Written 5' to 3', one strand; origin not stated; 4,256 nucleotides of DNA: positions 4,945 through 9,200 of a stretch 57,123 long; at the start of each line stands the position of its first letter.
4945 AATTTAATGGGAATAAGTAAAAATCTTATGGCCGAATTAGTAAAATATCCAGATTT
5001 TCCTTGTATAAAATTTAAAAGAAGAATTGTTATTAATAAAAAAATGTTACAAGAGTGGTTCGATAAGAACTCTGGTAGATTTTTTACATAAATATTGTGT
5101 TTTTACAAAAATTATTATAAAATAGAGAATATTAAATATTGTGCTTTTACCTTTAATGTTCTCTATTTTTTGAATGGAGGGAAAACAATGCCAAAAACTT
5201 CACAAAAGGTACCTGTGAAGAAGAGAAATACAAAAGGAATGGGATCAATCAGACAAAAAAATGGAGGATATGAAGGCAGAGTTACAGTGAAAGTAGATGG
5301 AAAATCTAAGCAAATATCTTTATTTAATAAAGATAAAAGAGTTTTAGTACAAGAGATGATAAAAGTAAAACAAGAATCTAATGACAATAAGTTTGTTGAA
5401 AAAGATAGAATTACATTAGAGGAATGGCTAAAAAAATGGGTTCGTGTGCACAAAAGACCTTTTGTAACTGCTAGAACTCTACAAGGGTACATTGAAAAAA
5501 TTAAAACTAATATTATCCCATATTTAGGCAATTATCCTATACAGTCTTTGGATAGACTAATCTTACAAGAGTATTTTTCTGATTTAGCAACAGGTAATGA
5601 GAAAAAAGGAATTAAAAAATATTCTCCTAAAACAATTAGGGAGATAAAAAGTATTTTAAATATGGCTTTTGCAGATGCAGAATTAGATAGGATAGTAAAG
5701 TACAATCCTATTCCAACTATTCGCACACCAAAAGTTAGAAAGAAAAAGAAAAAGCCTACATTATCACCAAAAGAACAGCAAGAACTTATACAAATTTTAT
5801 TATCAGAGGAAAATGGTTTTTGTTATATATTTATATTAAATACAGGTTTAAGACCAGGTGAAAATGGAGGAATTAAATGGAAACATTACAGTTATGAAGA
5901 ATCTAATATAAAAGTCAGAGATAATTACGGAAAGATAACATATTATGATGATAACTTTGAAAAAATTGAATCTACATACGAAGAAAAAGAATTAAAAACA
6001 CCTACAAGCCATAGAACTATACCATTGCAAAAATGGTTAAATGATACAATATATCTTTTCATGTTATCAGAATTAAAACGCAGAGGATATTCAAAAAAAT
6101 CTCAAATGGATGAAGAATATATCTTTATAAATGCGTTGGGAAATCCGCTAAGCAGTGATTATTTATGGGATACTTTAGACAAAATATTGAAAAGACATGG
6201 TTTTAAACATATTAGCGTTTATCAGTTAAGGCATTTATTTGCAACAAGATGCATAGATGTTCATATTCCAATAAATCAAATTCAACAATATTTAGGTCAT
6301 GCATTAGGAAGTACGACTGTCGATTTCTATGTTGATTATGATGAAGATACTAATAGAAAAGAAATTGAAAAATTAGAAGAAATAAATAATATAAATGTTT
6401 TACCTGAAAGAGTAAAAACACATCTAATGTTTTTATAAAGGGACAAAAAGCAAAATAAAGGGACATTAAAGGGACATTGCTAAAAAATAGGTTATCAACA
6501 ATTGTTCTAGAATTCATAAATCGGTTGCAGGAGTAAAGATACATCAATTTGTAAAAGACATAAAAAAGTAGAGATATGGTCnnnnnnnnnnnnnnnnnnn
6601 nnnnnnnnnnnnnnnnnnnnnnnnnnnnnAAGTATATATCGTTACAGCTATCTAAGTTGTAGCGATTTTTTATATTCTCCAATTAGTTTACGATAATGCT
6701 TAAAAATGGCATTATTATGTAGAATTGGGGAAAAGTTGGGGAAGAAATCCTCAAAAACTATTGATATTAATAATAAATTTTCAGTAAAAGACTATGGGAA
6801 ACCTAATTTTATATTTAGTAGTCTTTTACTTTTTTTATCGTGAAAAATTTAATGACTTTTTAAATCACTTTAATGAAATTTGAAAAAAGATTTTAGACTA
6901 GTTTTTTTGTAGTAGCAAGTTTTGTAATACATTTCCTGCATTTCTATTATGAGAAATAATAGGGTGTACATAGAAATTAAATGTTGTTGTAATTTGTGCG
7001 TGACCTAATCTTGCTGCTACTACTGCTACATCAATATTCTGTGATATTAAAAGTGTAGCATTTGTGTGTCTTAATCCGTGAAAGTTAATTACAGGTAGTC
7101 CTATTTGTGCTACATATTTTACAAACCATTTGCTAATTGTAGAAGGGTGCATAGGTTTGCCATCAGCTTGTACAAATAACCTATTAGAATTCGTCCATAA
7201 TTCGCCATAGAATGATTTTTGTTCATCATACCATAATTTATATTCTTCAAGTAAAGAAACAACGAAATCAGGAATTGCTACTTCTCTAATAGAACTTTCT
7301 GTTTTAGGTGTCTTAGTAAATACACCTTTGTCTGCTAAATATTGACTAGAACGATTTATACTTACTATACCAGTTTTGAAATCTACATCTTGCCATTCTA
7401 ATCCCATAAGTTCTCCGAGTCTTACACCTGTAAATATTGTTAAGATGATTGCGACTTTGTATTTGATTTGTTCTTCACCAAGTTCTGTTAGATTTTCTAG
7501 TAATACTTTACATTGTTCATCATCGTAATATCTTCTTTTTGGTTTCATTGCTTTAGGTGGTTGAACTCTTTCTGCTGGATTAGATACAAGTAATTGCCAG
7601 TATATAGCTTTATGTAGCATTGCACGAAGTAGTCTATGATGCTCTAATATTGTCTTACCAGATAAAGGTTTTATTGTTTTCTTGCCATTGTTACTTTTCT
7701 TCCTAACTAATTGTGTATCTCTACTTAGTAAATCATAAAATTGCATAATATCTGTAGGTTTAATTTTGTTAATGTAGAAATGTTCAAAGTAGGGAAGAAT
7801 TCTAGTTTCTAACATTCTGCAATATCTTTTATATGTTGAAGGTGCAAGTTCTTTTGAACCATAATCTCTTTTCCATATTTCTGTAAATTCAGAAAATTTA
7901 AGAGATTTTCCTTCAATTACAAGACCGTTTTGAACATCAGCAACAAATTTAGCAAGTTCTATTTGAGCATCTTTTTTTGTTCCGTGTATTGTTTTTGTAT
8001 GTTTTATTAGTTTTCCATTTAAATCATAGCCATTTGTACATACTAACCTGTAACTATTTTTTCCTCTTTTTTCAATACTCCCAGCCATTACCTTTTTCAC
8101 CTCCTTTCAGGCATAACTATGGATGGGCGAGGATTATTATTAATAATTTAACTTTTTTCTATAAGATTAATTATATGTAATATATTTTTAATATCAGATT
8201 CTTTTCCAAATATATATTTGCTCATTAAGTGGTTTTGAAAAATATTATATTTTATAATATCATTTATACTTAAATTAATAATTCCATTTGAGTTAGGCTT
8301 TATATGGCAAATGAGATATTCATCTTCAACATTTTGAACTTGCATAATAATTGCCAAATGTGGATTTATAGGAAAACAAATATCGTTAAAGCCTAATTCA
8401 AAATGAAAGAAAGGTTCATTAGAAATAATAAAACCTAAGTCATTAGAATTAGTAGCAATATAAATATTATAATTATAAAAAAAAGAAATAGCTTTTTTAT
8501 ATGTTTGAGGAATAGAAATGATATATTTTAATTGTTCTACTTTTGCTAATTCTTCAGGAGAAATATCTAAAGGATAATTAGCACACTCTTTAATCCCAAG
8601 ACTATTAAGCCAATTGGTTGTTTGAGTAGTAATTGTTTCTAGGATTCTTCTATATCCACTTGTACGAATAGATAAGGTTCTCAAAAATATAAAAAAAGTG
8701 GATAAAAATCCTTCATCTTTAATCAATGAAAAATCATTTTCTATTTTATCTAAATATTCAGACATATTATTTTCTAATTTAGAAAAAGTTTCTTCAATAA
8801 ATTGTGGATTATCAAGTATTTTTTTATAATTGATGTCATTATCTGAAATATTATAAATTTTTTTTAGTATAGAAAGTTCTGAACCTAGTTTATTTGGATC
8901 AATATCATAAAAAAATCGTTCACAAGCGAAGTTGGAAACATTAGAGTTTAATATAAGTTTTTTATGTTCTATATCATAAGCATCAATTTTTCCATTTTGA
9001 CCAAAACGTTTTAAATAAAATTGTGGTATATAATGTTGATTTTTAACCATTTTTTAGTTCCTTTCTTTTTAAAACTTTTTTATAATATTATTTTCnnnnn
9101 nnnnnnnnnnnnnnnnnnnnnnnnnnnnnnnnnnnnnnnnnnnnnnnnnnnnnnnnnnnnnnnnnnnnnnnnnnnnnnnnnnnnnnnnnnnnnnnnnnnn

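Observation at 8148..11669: Three-gene cargo operon of unknowns: candidate novel defence module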

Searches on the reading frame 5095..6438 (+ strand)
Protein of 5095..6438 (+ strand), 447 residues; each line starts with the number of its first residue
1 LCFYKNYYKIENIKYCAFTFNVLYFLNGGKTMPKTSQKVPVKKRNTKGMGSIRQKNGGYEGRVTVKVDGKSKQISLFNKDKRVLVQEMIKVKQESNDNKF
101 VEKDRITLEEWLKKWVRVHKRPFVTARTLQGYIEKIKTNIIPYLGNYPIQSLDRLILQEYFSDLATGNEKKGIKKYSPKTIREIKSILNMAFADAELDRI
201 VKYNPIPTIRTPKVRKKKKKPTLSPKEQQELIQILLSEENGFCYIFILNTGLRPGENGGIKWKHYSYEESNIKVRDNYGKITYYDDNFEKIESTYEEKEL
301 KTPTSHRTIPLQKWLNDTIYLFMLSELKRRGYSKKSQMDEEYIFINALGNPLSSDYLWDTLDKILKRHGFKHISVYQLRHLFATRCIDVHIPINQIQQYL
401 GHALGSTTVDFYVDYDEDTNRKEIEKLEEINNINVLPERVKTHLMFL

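Call 78: search_protein_families(library=pfam, proteins=[window:5095-6438:+], max_evalue=0.001)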
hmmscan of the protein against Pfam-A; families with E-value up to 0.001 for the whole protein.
window:5095-6438:+ (447 aa): 2 families
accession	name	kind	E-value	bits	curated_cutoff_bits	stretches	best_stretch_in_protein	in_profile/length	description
PF00589.27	Phage_integrase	-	4.3e-19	69.4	27.1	1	242-415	26-168/172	Phage integrase family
PF14659.12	Phage_int_SAM_3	-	1e-10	42.1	22.6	1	107-164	1-57/58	Phage integrase, N-terminal SAM-like domain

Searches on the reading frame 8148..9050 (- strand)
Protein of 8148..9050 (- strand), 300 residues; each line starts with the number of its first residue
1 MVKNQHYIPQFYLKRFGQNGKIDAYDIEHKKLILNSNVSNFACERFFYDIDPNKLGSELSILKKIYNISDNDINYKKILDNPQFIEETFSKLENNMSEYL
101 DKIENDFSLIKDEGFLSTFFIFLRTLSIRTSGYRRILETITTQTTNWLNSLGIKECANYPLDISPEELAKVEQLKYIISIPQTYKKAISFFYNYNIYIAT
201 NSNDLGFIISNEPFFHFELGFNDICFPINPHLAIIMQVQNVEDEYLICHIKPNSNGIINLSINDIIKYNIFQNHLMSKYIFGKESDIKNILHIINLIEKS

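Call 3: search_protein_families(library=pfam, proteins=[window:8148-9050:-], max_evalue=1)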
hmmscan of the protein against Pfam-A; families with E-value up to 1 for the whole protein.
window:8148-9050:- (300 aa): 1 family
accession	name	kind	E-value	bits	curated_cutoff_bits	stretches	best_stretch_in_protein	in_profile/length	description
PF14022.11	DUF4238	-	2.3e-27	96.6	27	1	4-243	1-244/281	Protein of unknown function (DUF4238)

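Call 4: search_protein_families(library=padloc, proteins=[window:8148-9050:-], max_evalue=1)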
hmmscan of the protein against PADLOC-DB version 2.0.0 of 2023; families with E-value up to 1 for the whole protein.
window:8148-9050:- (300 aa): 0 families

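Call 5: search_protein_families(library=ncbifam, proteins=[window:8148-9050:-], max_evalue=1)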
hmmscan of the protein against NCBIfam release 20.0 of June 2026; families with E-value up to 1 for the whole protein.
window:8148-9050:- (300 aa): 0 families

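Call 6: search_protein_families(library=phrogs, proteins=[window:8148-9050:-], max_evalue=1)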
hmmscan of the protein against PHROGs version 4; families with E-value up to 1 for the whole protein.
window:8148-9050:- (300 aa): 2 families
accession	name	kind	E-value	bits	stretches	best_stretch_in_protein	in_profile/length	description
phrog_23353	-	unknown function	0.14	12.2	1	36-108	197-269/353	-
phrog_375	-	moron, auxiliary metabolic gene and host takeover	0.37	11.7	1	83-105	3-25/74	Phd-like antitoxin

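Call 36: search_dna_similar(query=window:8148-9050:-, collection=phages, mode=protein, max_evalue=0.01, max_rows=15)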
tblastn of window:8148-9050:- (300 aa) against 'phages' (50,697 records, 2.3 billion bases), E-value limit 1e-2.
No match.

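Call 43: find_homologous_proteins(query=window:8148-9050:-, max_evalue=0.001)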
Query window:8148-9050:- (300 aa): 60 proteins with E <= 0.001 among 1824 candidates.
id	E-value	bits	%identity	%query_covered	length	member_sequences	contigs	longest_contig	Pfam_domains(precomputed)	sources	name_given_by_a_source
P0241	5.4e-191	651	99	100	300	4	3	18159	PF14022.12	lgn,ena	-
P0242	5.9e-146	503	76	99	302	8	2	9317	PF14022.12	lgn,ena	-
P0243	9.7e-146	503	76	99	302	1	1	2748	PF14022.12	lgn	-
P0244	2.8e-145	501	77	99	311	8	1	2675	PF14022.12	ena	-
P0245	1.4e-143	496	74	100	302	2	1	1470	PF14022.12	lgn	-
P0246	1.2e-142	493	75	99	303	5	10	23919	PF14022.12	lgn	-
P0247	4.6e-142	491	75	99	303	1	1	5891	PF14022.12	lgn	-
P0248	2.3e-141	488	75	99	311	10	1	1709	PF14022.12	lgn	-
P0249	8.0e-141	487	74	99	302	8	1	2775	PF14022.12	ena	-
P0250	1.2e-140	486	74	99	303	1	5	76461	PF14022.12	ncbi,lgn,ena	-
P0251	1.6e-140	486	74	99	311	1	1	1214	PF14022.12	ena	-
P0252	3.2e-140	485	73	99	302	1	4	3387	PF14022.12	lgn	-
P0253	5.5e-132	458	69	99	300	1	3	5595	PF14022.12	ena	-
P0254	7.2e-131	454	68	99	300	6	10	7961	PF14022.12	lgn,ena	-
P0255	9.3e-131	454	69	100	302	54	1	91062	PF14022.12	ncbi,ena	-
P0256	4.4e-130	451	67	99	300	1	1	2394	PF14022.12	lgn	-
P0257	5.7e-129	448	68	100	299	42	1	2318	PF14022.12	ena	-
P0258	7.1e-129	447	68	100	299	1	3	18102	PF14022.12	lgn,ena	-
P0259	7.1e-129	447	67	99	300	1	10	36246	PF14022.12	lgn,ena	-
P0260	1.1e-127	443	67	99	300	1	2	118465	PF14022.12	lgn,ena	-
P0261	4.4e-126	438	65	100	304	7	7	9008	PF14022.12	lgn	-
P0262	3.6e-125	435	68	97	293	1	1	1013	PF14022.12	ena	-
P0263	5.5e-124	431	67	99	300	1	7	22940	PF14022.12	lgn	-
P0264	4.2e-123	428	63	100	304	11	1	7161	PF14022.12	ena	-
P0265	1.8e-120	420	65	100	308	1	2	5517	PF14022.12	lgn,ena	-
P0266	2.4e-117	410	60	100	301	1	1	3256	PF14022.12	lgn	-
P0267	4.1e-109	383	58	98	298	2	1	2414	PF14022.12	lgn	-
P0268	8.0e-103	362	69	79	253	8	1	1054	PF14022.12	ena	-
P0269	2.3e-101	357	57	99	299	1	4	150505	PF14022.12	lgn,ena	-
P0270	5.4e-94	333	53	99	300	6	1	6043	PF14022.12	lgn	-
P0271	1.1e-92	329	54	99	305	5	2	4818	PF14022.12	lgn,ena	-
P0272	1.7e-92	328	72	68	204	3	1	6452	PF14022.12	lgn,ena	-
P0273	2.9e-89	317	53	96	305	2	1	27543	PF14022.12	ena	-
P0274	2.1e-88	315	52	100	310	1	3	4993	PF14022.12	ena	-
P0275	5.9e-87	310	51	96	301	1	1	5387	PF14022.12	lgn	-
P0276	1.4e-86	309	49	100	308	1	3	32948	PF14022.12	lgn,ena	-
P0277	3.8e-86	307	48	100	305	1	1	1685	PF14022.12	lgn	-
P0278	4.3e-86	307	49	99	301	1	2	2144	PF14022.12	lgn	-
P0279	6.3e-86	306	51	96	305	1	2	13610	PF14022.12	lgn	-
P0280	6.6e-86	306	48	100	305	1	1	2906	PF14022.12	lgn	-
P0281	1.2e-85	306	48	100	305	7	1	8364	PF14022.12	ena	-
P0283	1.1e-84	302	71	66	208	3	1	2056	PF14022.12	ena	-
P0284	2.3e-81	291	48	100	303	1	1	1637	PF14022.12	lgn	-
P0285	2.0e-80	288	48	96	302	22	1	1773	PF14022.12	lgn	-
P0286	7.6e-80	287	52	99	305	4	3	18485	PF14022.12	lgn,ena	-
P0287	2.2e-78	282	70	61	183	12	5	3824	PF14022.12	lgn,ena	-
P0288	7.9e-77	277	48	99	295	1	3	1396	PF14022.12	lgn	-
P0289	3.7e-75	271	47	96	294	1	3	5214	PF14022.12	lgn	-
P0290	4.7e-74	267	44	100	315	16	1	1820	PF14022.12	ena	-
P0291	7.5e-72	260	43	100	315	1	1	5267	PF14022.12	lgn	-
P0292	8.4e-64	234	42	96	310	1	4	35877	PF14022.12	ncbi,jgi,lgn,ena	-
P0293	8.0e-49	185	40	98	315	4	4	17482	PF14022.12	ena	-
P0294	4.4e-41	159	36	98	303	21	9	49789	PF14022.12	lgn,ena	-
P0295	3.0e-39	153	35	98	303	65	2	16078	PF14022.12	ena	-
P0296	4.7e-35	140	34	99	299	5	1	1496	PF14022.12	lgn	-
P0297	5.0e-33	133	34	99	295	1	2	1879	PF14022.12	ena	-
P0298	8.6e-33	132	32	97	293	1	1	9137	PF14022.12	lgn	-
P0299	2.3e-31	127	36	80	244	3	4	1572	PF14022.12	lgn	-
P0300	1.7e-30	125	33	99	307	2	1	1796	PF14022.12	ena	-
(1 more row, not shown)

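Call 47: find_related_loci(query=A4, collection=metagenome_contigs, flank=5000)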
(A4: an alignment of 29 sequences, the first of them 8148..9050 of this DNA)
Query A4 (300 aa) in metagenome_contigs; peptide patterns used: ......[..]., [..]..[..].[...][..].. (x = any residue, [..] = any of these).
600 stretches matched a pattern (row limit reached: there are more); 267 encode a relative of the query (tblastn E <= 1e-3); the best 80 are kept; 80 distinct loci.
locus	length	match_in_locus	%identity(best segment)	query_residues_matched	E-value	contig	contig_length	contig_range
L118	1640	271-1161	76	1-297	9e-163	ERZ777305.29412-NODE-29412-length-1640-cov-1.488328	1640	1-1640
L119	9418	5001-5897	69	1-299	2e-137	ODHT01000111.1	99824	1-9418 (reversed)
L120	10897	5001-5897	69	1-299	1e-137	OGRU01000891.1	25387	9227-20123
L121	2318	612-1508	69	1-299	1e-145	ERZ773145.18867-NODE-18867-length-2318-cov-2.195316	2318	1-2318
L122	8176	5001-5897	69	1-299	7e-137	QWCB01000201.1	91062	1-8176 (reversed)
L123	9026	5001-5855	48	1-288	2e-87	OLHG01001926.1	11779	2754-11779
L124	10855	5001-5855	47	1-289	5e-79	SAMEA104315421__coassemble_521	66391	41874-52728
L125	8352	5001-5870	35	2-294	1e-44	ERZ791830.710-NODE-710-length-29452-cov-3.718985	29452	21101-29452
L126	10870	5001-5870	35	2-294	1e-44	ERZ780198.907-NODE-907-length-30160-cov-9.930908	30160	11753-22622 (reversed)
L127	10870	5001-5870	34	2-294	3e-44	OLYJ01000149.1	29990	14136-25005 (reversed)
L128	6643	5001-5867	35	2-288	3e-42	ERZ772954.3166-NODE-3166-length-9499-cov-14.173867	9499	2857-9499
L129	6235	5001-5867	33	2-288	4e-41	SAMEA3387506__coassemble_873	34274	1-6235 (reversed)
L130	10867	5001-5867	33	2-288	4e-41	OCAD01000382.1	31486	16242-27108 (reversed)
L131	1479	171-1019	30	2-295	5e-42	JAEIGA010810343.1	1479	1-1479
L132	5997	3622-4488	33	2-288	5e-41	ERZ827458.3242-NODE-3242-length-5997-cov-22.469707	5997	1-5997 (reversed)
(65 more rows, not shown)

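Call 52: search_solved_structures(query=A4, max_evalue=1, show_alignments=1)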
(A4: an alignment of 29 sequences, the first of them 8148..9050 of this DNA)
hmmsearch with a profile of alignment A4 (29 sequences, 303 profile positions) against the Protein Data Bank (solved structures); distinct sequences matched with E-value up to 1: 1.
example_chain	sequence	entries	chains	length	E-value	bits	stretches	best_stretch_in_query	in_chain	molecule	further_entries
8fjg_A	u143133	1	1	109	0.089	15.3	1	55-117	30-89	H12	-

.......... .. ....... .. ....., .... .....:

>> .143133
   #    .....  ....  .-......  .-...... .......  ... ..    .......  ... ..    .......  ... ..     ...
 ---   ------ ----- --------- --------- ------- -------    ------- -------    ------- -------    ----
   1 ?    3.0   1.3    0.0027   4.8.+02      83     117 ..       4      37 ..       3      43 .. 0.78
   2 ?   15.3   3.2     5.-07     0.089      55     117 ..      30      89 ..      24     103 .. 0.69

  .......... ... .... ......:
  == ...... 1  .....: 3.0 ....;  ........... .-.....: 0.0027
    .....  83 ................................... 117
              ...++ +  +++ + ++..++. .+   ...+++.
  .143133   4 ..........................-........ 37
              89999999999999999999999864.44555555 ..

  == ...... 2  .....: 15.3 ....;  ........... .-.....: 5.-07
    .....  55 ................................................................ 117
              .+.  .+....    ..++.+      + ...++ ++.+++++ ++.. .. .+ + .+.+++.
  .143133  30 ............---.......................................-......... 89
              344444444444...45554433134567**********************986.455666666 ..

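Call 82: search_protein_families(library=pfam, alignment_id=A6, max_evalue=0.00001)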
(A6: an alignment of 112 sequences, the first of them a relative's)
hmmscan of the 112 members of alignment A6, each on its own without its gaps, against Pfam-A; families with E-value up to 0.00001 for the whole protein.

A. member 1, L123:3491-4153:+ (220 aa): 0 families

B. families by the number of members that match (of 112 scanned): 88 families (the first 25 are shown)
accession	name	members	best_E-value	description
PF00145.23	DNA_methylase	4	6.6e-89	C-5 cytosine-specific DNA methylase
PF02384.22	N6_Mtase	4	3.3e-67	N-6 DNA Methylase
PF01381.28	HTH_3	4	5.8e-15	Helix-turn-helix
PF12844.13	HTH_19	4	2.6e-10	Helix-turn-helix domain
PF00589.27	Phage_integrase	3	7.2e-32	Phage integrase family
PF00239.26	Resolvase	3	2e-27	Resolvase, N terminal domain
PF01420.25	Methylase_S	3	7.1e-23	Type I restriction modification DNA specificity domain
PF01170.24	UPF0020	3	3.6e-09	RMKL-like, methyltransferase domain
PF14198.11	TnpV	2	4.7e-48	Transposon-encoded protein TnpV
PF00436.31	SSB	2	3.1e-30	Single-strand binding protein family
PF04203.18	Sortase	2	9.9e-25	Sortase domain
PF12161.14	HsdM_N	2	3.6e-15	HsdM N-terminal domain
PF06114.19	Peptidase_M78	2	4.2e-15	IrrE N-terminal-like domain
PF00583.31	Acetyltransf_1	2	8.6e-15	Acetyltransferase (GNAT) family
PF13508.13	Acetyltransf_7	2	7.6e-11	Acetyltransferase (GNAT) domain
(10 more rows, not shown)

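Call 85: search_protein_families(library=padloc, proteins=[L119:5964-7244:-, L119:4974-5909:+], max_evalue=0.001)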
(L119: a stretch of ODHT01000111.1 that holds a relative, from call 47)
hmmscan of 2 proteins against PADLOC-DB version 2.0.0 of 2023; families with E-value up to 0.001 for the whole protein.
L119:5964-7244:- (426 aa): 1 family
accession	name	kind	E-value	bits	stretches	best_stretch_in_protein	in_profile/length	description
PDLC01182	CARF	-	0.00071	17.3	0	112-243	20-150/245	CARF+PIN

L119:4974-5909:+ (311 aa): 1 family
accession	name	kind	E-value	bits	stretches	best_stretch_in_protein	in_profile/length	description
PDLC03000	DUF4238-Pers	-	2.1e-06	25.5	0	90-167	61-136/309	-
